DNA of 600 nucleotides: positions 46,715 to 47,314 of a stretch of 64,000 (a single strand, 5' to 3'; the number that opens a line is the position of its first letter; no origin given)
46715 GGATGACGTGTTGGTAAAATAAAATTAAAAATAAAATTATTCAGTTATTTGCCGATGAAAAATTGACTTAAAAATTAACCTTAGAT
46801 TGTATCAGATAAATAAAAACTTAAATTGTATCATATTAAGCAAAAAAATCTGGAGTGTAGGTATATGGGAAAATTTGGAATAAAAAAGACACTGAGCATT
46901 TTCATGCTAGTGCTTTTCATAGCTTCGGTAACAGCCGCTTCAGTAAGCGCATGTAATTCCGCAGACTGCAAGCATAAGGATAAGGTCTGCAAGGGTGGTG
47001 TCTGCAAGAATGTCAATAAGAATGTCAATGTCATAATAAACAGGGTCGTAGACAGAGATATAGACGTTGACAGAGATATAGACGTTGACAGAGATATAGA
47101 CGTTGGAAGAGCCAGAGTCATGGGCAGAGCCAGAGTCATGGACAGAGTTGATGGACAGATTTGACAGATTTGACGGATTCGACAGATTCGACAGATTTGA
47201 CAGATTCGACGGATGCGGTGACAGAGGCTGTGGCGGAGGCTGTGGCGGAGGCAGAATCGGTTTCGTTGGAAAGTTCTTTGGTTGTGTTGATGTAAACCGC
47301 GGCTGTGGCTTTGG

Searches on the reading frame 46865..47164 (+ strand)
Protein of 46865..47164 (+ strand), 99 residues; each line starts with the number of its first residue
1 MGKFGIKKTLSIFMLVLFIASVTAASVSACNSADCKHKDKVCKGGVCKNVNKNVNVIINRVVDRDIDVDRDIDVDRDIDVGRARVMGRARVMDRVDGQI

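Call 67: search_protein_families(library=pfam, proteins=[window:46865-47164:+], max_evalue=0.1)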
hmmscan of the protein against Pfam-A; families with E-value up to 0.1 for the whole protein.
window:46865-47164:+ (99 aa): 1 family
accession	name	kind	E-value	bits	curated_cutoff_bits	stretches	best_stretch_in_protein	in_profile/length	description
PF13985.11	YbgS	-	0.013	16.1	27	1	30-56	81-107/124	YbgS-like protein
